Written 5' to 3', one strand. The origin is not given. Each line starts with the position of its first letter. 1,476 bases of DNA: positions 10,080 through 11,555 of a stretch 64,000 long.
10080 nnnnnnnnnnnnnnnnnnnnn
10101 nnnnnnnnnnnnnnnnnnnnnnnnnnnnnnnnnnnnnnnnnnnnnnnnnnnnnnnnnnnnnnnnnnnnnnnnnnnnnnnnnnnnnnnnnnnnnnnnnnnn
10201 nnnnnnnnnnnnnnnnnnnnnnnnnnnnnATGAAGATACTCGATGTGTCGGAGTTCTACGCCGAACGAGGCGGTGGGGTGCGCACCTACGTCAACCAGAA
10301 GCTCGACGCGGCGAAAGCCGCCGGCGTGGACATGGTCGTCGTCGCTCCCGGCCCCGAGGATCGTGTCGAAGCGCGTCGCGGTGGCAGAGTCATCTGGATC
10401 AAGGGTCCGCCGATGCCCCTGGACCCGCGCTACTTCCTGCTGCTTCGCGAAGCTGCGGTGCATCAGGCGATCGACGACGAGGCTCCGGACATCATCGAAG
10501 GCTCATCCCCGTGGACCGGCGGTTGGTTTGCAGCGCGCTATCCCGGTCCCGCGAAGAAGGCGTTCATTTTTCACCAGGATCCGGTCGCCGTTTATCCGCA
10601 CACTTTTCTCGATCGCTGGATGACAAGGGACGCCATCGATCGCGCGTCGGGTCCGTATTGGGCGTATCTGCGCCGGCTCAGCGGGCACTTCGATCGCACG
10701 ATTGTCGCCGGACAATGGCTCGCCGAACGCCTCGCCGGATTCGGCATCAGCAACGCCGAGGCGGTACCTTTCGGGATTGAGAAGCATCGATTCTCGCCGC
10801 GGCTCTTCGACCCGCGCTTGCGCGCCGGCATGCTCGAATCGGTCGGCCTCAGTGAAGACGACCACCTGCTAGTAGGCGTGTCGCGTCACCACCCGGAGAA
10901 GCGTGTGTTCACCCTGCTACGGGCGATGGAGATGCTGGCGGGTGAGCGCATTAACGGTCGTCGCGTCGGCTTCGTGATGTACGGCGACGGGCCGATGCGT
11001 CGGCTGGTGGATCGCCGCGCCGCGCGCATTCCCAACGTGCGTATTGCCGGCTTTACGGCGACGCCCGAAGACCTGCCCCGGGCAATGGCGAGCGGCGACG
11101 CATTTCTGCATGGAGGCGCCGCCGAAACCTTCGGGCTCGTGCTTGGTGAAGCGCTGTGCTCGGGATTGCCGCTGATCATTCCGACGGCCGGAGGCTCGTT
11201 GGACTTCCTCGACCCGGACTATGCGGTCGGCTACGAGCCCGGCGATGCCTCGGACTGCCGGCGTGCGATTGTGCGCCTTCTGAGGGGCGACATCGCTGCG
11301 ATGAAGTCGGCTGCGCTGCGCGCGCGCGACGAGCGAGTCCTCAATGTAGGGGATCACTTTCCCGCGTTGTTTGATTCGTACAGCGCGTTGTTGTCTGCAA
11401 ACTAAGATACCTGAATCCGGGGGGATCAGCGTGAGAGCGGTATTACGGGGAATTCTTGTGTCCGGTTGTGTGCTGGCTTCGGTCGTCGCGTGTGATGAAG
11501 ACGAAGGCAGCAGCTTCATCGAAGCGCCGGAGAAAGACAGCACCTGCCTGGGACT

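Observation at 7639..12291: An exported double-size M19-like metallohydrolase, a GT4 glycosyltransferase and a Cys-rich lipoprotein form an operon divergent from the Pho regulon block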

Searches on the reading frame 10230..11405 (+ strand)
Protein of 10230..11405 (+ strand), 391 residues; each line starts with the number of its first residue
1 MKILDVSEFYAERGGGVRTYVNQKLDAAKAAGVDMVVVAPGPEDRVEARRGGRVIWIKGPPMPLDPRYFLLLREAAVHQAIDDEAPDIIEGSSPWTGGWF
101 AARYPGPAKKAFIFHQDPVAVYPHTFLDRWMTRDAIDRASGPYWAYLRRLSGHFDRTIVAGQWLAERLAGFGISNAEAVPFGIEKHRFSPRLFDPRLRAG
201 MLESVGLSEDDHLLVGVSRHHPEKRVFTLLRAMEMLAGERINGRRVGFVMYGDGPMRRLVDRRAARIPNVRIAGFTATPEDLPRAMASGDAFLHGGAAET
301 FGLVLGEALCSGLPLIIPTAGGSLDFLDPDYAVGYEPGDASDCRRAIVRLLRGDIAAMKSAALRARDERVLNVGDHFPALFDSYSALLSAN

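Call 7: search_protein_families(library=pfam, proteins=[window:10230-11405:+], max_evalue=0.01)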
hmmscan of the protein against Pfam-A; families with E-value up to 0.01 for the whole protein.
window:10230-11405:+ (391 aa): 5 families
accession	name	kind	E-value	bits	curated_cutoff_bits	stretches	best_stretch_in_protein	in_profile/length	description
PF13439.12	Glyco_transf_4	-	5e-17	62.9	28.5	1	15-184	2-167/170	Glycosyltransferase Family 4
PF13692.12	Glyco_trans_1_4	-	2e-15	57.7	27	1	214-352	4-141/142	Glycosyl transferases group 1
PF00534.26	Glycos_transf_1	-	1.1e-14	54.8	26.4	1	205-354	9-159/172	Glycosyl transferases group 1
PF13579.12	Glyco_trans_4_4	-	8.1e-14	52.7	29.7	1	15-179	1-153/158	Glycosyl transferase 4-like domain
PF20706.3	GT4-conflict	-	3e-09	36.8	26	1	13-349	10-335/385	Family 4 Glycosyltransferase in conflict systems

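Call 8: search_protein_families(library=ncbifam, proteins=[window:10230-11405:+], max_evalue=0.01)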
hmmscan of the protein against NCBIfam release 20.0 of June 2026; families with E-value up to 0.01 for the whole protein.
window:10230-11405:+ (391 aa): 9 families
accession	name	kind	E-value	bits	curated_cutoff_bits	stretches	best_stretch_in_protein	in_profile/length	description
NF053787.1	GlcN_PG_synth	equivalog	6.9e-51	173.2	480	1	1-388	1-360/361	N-acetylglucosaminyl phosphatidylglycerol synthase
TIGR03088.1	stp2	hypoth_equivalog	1.5e-12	47.3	409.05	1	162-352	149-337/374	TIGR03088 family PEP-CTERM/XrtA system glycosyltransferase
TIGR03999.1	thiol_BshA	equivalog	1.3e-09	37.4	273.7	1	198-360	186-347/375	N-acetyl-alpha-D-glucosaminyl L-malate synthase BshA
NF047684.1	TeichurnBiosyTuaC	equivalog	3.7e-08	32.7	550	1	160-358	171-359/391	teichuronic acid biosynthesis protein TuaC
TIGR04047.1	MSMEG_0565_glyc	hypoth_equivalog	4.5e-08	32.6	259.85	1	158-358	144-347/373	MSMEG_0565 family glycosyltransferase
NF049988.1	MGlcDAGSynMgs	equivalog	1.2e-06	28.2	400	1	178-317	180-318/398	alpha-monoglucosyldiacylglycerol synthase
NF053513.1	Gtran_IagA_BgsA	equivalog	7.6e-05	21.9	460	1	265-378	213-325/333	LTA glycolipid anchor biosynthesis glycosyltransferase, IagA/BgsA family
TIGR04348.1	TIGR04348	equivalog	0.00021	20.5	300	1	221-350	147-274/310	selenoneine biosynthesis selenosugar synthase SenB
NF038298.1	EPS_HpsO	equivalog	0.0025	16.6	575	0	191-262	181-247/388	hormogonium polysaccharide biosynthesis glycosyltransferase HpsO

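Call 21: find_homologous_proteins(query=window:10230-11405:+)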
Query window:10230-11405:+ (391 aa): 1043 proteins with E <= 0.001 among 8000 candidates; the best 120 are listed.
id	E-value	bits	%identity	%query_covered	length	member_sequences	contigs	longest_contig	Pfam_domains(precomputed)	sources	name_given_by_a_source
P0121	1.9e-262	888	100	100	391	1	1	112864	PF00534.27,PF13579.13,PF13439.13,PF20706.4,PF13692.13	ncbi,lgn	-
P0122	5.1e-148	511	58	99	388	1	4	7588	PF00534.27,PF13579.13,PF13439.13,PF20706.4,PF13692.13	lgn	-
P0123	2.0e-147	509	58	99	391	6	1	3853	PF00534.27,PF13579.13,PF13439.13,PF20706.4,PF13692.13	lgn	-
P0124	5.3e-147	508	58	99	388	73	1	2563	PF00534.27,PF13579.13,PF13439.13,PF20706.4,PF13692.13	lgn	-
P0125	2.2e-145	502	57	99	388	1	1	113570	PF00534.27,PF13579.13,PF13439.13,PF20706.4,PF13692.13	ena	-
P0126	8.4e-144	497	57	99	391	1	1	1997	PF00534.27,PF13579.13,PF13439.13,PF20706.4,PF13692.13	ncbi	-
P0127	1.1e-143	497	57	99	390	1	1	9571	PF00534.27,PF13579.13,PF13439.13,PF20706.4,PF13692.13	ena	-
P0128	1.1e-143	497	58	99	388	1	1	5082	PF00534.27,PF13579.13,PF13439.13,PF20706.4,PF13692.13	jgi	jgi:alpha-1,6-mannosyltransferase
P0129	2.3e-143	496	57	100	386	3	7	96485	PF00534.27,PF13579.13,PF13439.13,PF20706.4,PF13692.13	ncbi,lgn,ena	-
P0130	7.9e-143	494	60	99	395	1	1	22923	PF00534.27,PF13579.13,PF13439.13,PF20706.4,PF13692.13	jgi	jgi:alpha-1,6-mannosyltransferase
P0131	3.4e-142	492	56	99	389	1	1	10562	PF00534.27,PF13579.13,PF13439.13,PF20706.4,PF13692.13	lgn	-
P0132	6.6e-142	491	58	99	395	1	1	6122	PF00534.27,PF13579.13,PF13439.13,PF20706.4,PF13692.13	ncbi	-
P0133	2.0e-141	489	56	99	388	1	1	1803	PF00534.27,PF13579.13,PF13439.13,PF20706.4,PF13692.13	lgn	-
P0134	2.6e-141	489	56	99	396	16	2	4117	PF00534.27,PF13579.13,PF13439.13,PF20706.4,PF13692.13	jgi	jgi:alpha-1,6-mannosyltransferase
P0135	4.7e-141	488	56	99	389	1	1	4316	PF00534.27,PF13579.13,PF13439.13,PF20706.4,PF13692.13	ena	-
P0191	1.7e-135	470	54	99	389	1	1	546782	PF00534.27,PF13579.13,PF13439.13,PF20706.4,PF13692.13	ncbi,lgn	ncbi:MAG: glycosyltransferase [Bradymonadia bacterium]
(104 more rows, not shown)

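Call 23: find_encoding_contigs(protein=P0125, flank=8000, max_places=2)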
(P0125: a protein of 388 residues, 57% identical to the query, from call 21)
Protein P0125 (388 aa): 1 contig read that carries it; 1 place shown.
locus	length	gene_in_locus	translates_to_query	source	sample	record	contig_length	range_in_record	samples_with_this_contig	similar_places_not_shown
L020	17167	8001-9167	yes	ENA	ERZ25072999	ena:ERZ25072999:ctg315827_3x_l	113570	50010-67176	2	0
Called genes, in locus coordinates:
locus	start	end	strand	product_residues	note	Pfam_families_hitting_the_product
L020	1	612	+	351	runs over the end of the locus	PF05090:HTTM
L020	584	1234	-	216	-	-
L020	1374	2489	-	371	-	PF00355:Rieske, PF19112:VanA_C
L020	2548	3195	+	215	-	PF00440:TetR_N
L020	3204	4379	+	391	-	PF02771:Acyl-CoA_dh_N, PF02770:Acyl-CoA_dh_M, PF00441:Acyl-CoA_dh_1, PF08028:Acyl-CoA_dh_2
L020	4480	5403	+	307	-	PF00990:GGDEF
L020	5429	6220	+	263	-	PF20243:MbnP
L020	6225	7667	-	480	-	PF13439:Glyco_transf_4, PF13579:Glyco_trans_4_4, PF00534:Glycos_transf_1, PF13692:Glyco_trans_1_4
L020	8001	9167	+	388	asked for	PF13439:Glyco_transf_4, PF13579:Glyco_trans_4_4, PF20706:GT4-conflict, PF00534:Glycos_transf_1, PF13692:Glyco_trans_1_4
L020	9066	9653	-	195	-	-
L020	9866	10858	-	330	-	-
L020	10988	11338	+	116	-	-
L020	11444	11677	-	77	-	-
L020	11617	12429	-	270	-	-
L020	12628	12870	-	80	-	-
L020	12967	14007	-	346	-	PF13191:AAA_16 (faint), PF13401:AAA_22 (weak), PF25872:HTH_77 (weak)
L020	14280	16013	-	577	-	PF22842:Pel9A-like_beta_helix (weak), PF13229:Beta_helix (faint)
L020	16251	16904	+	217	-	PF04367:DUF502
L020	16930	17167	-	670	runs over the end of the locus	-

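Call 24: find_encoding_contigs(protein=P0129, flank=8000, max_places=2)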
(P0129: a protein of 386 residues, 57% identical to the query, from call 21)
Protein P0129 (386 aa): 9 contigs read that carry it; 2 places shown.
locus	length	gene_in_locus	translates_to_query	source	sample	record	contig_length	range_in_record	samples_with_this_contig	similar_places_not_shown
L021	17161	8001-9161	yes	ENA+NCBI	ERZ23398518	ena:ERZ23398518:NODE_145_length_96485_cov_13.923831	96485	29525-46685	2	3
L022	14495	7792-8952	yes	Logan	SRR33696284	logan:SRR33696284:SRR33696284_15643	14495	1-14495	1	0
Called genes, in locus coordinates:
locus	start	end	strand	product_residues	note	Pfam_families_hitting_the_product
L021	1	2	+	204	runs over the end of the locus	-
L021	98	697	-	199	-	-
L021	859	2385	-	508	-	PF01471:PG_binding_1, PF05257:CHAP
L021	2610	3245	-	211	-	PF08279:HTH_11, PF19187:HTH_PafC (faint), PF13280:WYL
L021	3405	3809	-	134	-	-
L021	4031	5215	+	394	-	PF00266:Aminotran_5, PF01041:DegT_DnrJ_EryC1, PF01053:Cys_Met_Meta_PP (weak)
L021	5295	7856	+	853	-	PF00270:DEAD, PF22527:DEXQc_Suv3, PF00271:Helicase_C (weak), PF12029:DUF3516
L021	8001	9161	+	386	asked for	PF20706:GT4-conflict, PF13439:Glyco_transf_4, PF13579:Glyco_trans_4_4, PF00534:Glycos_transf_1, PF13692:Glyco_trans_1_4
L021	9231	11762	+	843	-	PF03176:MMPL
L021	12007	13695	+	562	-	PF13439:Glyco_transf_4, PF13579:Glyco_trans_4_4, PF00534:Glycos_transf_1, PF13692:Glyco_trans_1_4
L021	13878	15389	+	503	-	PF04174:CP_ATPgrasp_1, PF14403:CP_ATPgrasp_2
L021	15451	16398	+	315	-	PF04168:Alpha-E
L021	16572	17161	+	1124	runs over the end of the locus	PF08379:Bact_transglu_N, PF01841:Transglut_core, PF09899:DUF2126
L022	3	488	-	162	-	?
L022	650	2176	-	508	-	PF01471:PG_binding_1, PF05257:CHAP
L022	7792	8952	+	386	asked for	PF20706:GT4-conflict, PF13439:Glyco_transf_4, PF13579:Glyco_trans_4_4, PF00534:Glycos_transf_1, PF13692:Glyco_trans_1_4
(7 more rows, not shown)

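Call 51: find_encoding_contigs(protein=P0191, flank=8000, max_places=1)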
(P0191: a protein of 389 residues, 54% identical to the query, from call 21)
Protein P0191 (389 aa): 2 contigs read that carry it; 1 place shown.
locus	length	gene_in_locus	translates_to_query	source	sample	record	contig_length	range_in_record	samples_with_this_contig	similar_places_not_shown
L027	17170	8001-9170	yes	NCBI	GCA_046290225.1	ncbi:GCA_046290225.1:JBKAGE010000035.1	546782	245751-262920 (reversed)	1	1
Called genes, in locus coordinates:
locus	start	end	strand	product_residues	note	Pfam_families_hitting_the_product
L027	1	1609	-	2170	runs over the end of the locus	PF00109:ketoacyl-synt, PF02801:Ketoacyl-synt_C, PF16197:KAsynt_C_assoc, PF00698:Acyl_transf_1, PF00106:adh_short, PF08659:KR, PF14765:PS-DH, PF00155:Aminotran_1_2, +2 more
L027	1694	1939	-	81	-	PF00550:PP-binding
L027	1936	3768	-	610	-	PF00501:AMP-binding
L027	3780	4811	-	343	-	PF01073:3Beta_HSD, PF01370:Epimerase, PF02719:Polysacc_synt_2 (weak), PF04321:RmlD_sub_bind (faint), PF05368:NmrA, PF13460:NAD_binding_10, PF16363:GDP_Man_Dehyd, PF07993:NAD_binding_4 (weak)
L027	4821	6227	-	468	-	PF13439:Glyco_transf_4, PF13579:Glyco_trans_4_4, PF00534:Glycos_transf_1, PF13692:Glyco_trans_1_4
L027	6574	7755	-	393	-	-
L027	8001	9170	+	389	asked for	PF13439:Glyco_transf_4, PF13579:Glyco_trans_4_4, PF00534:Glycos_transf_1, PF13692:Glyco_trans_1_4, PF20706:GT4-conflict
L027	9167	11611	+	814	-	PF03176:MMPL, PF00873:ACR_tran (weak), PF02355:SecD_SecF_C (faint), PF03176:MMPL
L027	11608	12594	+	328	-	PF04488:Gly_transf_sug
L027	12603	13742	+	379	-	-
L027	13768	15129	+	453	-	PF00515:TPR_1 (faint), PF07719:TPR_2 (faint), PF13428:TPR_14 (faint), PF13181:TPR_8 (faint), PF14559:TPR_19 (faint), PF13424:TPR_12 (weak), PF13432:TPR_16 (weak)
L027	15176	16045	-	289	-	PF01764:Lipase_3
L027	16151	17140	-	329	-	-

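Call 63: search_solved_structures(query=window:10230-11405:+, max_evalue=0.001)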
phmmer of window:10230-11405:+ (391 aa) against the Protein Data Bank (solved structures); distinct sequences matched with E-value up to 0.001: 42.
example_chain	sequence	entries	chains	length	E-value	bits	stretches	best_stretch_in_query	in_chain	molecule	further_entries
3okc_A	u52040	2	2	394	1.2e-07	33.9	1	147-365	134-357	GDP-mannose-dependent alpha-(1-6)-phosphatidylinositol monomannoside mannosyltransferase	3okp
3oka_A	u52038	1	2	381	1.2e-07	33.9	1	147-365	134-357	GDP-mannose-dependent alpha-(1-6)-phosphatidylinositol monomannoside mannosyltransferase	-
8b5s_B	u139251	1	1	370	2e-07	33.2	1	178-327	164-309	UDP-glucose:(Heptosyl) LPS alpha 1,3-glucosyltransferase WaaG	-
8b5q_A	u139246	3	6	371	2e-07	33.1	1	178-327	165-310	UDP-glucose:(Heptosyl) LPS alpha 1,3-glucosyltransferase WaaG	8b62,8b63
8b5s_A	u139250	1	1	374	2.1e-07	33.1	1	178-327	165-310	UDP-glucose:(Heptosyl) LPS alpha 1,3-glucosyltransferase WaaG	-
2jjm_A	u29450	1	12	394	4.3e-06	28.8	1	191-366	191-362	GLYCOSYL TRANSFERASE, GROUP 1 FAMILY PROTEIN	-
3mbo_A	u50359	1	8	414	4.8e-06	28.6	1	191-366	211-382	Glycosyltransferase, group 1 family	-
8k5u_A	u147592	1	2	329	1.5e-05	27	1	223-357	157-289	Se glycosyltransferase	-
9m88_C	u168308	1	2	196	1.5e-05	27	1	200-356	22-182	Glycogen synthase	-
2bfw_A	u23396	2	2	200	1.5e-05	27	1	200-356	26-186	GLGA GLYCOGEN SYNTHASE | PGS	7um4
4xso_B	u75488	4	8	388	1.6e-05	26.9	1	214-343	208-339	Alr3699 protein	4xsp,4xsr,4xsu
3l01_A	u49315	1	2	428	9.7e-05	24.3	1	200-355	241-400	GlgA glycogen synthase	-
3fro_A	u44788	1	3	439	0.0001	24.3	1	200-356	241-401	GlgA glycogen synthase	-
2bis_A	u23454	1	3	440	0.0001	24.2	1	200-356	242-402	GLGA GLYCOGEN SYNTHASE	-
6kuw_A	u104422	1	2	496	0.00012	24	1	200-356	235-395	Alpha-2C adrenergic receptor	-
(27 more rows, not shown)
